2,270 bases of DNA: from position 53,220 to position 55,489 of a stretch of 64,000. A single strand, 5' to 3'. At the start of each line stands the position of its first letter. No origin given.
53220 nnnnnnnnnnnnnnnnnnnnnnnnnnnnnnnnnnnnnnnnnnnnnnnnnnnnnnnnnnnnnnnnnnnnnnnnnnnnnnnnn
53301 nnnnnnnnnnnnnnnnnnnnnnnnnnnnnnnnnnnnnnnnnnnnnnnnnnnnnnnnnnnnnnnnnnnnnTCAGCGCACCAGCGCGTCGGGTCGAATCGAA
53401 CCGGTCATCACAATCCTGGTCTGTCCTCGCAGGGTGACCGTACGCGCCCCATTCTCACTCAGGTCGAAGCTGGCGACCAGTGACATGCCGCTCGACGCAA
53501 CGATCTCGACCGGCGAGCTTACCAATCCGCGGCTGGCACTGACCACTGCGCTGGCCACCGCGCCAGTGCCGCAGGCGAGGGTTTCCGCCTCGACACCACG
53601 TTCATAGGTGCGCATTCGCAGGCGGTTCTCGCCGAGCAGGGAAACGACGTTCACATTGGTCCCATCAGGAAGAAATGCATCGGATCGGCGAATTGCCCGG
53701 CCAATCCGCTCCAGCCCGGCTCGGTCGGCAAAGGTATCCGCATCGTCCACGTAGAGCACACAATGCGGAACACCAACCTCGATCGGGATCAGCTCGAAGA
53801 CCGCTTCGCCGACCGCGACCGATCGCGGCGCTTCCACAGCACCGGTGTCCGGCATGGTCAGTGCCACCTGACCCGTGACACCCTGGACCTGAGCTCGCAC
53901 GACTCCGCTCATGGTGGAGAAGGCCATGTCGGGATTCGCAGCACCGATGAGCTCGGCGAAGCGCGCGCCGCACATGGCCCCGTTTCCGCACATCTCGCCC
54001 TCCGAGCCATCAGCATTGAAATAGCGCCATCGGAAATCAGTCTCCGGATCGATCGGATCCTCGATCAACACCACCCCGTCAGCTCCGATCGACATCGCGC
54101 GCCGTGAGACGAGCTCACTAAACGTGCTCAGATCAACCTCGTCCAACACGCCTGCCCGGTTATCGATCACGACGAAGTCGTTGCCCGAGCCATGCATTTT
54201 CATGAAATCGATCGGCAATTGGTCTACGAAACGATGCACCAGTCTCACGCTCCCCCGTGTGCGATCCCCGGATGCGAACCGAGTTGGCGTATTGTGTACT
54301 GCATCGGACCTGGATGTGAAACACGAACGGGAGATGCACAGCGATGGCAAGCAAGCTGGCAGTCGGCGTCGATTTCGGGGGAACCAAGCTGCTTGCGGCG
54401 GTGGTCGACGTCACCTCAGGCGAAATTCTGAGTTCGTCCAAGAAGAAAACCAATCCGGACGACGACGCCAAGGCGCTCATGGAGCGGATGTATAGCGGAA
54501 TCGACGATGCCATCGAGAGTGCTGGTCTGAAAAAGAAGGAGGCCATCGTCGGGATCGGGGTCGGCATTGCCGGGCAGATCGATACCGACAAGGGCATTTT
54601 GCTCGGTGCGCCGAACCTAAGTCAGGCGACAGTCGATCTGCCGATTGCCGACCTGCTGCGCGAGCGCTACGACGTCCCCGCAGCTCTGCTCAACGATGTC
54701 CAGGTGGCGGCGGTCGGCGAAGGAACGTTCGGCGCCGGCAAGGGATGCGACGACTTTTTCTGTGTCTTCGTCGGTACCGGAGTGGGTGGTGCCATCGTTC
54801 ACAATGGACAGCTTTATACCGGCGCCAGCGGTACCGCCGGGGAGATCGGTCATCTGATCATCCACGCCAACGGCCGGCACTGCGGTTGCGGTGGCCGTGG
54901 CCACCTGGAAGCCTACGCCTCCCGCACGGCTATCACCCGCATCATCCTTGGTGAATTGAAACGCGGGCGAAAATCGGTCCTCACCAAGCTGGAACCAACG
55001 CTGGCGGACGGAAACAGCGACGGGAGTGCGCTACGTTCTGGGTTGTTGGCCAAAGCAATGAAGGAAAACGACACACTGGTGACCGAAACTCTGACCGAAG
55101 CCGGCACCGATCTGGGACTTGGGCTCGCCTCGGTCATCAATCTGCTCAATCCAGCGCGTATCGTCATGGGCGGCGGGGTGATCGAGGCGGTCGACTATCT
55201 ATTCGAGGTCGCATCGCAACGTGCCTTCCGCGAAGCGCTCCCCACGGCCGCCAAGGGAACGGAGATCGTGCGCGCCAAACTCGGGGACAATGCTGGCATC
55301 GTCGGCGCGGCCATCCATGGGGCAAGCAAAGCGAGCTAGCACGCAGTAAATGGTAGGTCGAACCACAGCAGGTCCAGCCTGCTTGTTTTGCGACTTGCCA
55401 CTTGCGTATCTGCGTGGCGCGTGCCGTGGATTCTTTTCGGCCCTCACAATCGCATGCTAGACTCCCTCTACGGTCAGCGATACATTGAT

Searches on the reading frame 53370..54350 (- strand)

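Call 64: search_protein_families(library=pfam, proteins=[window:53370-54350:-], max_evalue=0.001)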
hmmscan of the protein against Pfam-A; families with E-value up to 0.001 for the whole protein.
window:53370-54350:- (326 aa): 1 family
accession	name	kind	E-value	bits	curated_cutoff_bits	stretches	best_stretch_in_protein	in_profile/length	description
PF01678.24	DAP_epimerase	-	3.1e-41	140.7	34.7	2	49-165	1-114/121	Diaminopimelate epimerase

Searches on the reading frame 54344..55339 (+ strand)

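Call 48: search_protein_families(library=pfam, proteins=[window:54344-55339:+], max_evalue=0.01)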
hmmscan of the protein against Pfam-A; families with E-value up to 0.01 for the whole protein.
window:54344-55339:+ (331 aa): 2 families
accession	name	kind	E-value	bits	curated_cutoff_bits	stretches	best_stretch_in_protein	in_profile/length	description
PF00480.26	ROK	-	1.3e-60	205.8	22.9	1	7-324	2-289/294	ROK family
PF01869.26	BcrAD_BadFG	-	0.002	18.1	31.5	1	7-78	1-62/271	BadF/BadG/BcrA/BcrD ATPase family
